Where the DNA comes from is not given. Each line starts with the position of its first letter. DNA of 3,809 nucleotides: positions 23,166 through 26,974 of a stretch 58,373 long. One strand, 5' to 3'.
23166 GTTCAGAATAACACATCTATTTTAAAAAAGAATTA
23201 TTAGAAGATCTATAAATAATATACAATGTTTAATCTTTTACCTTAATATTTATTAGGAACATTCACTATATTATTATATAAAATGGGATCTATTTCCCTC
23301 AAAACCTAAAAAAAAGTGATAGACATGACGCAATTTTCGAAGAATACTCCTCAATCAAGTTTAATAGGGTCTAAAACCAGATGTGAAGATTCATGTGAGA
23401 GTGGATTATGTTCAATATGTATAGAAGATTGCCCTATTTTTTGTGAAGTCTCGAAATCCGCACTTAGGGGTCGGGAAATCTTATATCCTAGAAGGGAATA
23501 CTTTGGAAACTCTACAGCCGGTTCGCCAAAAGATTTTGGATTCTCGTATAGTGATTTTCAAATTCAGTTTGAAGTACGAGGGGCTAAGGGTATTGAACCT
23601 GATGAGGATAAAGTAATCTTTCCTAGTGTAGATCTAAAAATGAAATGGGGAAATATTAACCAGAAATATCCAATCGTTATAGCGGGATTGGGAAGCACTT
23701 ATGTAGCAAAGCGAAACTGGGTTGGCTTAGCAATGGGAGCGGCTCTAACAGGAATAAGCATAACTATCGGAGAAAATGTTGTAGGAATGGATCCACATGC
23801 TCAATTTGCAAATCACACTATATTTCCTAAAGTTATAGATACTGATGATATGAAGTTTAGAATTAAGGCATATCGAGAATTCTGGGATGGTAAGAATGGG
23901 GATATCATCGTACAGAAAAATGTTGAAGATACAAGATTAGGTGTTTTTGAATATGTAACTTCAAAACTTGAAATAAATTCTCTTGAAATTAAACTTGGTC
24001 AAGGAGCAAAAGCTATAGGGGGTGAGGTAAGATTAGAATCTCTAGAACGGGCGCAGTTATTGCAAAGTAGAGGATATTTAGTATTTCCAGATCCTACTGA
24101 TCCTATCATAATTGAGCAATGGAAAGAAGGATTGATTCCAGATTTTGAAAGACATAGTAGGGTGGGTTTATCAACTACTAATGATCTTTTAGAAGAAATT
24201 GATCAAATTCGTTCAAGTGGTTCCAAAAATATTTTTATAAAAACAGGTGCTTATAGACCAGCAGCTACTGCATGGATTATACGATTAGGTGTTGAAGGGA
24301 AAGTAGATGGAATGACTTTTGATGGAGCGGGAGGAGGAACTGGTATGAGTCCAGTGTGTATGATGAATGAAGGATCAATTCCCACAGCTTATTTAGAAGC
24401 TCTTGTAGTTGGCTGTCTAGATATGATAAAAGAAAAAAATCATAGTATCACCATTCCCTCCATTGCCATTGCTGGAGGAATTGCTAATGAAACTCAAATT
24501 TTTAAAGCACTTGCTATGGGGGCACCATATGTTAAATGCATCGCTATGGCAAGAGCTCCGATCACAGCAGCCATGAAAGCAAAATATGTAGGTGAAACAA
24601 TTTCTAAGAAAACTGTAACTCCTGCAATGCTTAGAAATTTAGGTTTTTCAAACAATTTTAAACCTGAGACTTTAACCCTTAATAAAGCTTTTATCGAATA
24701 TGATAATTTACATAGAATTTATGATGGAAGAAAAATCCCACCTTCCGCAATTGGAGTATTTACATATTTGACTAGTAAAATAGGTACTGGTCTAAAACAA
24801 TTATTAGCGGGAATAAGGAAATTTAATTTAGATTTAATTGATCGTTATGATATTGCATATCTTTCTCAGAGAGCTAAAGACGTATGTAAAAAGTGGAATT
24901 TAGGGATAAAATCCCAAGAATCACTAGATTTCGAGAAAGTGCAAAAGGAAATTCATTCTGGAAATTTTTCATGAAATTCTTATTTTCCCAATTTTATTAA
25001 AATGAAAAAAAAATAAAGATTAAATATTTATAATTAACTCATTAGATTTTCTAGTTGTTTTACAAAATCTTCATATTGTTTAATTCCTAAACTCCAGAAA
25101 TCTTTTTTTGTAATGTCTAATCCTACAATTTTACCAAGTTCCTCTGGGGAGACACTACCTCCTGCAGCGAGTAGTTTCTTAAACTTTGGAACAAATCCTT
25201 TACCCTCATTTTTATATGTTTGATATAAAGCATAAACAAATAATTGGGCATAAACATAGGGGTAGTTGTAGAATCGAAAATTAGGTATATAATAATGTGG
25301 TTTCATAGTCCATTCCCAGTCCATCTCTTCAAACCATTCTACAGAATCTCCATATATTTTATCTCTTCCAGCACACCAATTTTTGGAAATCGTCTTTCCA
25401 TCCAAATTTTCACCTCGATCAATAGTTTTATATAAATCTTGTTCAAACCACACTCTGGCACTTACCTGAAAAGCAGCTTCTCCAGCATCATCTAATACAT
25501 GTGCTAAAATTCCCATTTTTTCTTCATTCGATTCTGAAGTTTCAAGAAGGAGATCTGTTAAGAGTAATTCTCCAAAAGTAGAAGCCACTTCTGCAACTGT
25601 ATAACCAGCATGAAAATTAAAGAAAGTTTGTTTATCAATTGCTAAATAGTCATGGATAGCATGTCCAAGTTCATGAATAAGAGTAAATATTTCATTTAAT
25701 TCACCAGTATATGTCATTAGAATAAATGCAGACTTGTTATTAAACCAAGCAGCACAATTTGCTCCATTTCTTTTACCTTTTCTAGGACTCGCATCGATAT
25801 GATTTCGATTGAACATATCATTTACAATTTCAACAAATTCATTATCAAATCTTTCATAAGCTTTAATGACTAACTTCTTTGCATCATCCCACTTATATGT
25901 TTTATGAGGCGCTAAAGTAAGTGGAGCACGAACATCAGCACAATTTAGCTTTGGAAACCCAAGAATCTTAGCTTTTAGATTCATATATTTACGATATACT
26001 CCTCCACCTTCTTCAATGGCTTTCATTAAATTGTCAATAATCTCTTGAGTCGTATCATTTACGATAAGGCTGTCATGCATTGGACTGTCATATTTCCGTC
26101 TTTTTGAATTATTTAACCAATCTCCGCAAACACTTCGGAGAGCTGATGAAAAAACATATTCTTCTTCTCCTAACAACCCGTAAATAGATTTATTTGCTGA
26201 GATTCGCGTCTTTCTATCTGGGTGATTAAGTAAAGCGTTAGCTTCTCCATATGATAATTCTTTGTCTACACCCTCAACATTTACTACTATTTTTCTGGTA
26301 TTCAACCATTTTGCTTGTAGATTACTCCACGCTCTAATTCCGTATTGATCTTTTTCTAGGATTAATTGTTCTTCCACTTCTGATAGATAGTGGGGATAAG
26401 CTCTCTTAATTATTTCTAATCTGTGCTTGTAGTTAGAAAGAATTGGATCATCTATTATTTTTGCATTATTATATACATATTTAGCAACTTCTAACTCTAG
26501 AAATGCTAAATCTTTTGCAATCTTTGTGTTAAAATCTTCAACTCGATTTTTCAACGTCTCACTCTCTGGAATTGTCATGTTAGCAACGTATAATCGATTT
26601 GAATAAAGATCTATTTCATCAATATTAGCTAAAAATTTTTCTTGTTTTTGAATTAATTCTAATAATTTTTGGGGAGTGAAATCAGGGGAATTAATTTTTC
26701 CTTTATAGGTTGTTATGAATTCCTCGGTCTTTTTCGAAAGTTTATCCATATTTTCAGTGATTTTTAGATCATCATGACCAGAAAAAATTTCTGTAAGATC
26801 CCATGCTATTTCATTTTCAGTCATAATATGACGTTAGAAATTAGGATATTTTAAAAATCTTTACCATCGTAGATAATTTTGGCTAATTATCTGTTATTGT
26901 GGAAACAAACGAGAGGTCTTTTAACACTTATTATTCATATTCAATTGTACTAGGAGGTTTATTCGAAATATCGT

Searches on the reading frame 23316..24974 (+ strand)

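Call 99: search_protein_families(library=pfam, proteins=[window:23316-24974:+], max_evalue=0.00001)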
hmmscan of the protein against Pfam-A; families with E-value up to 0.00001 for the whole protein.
window:23316-24974:+ (552 aa): 1 family
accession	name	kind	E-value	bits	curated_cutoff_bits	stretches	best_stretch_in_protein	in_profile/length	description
PF01645.23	Glu_synthase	-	3.3e-14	53.3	20.4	1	286-407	186-302/369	Conserved region in glutamate synthase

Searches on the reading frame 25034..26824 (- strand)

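Call 99: search_protein_families(library=pfam, proteins=[window:25034-26824:-], max_evalue=0.00001)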
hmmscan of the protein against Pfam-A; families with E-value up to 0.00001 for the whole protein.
window:25034-26824:- (596 aa): 2 families
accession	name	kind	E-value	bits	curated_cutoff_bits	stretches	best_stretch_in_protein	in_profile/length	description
PF01432.26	Peptidase_M3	-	1.1e-32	114.4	27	1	198-578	2-452/457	Peptidase family M3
PF08439.15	Peptidase_M3_N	-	1.4e-07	32.1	25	1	122-170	12-61/70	Oligopeptidase F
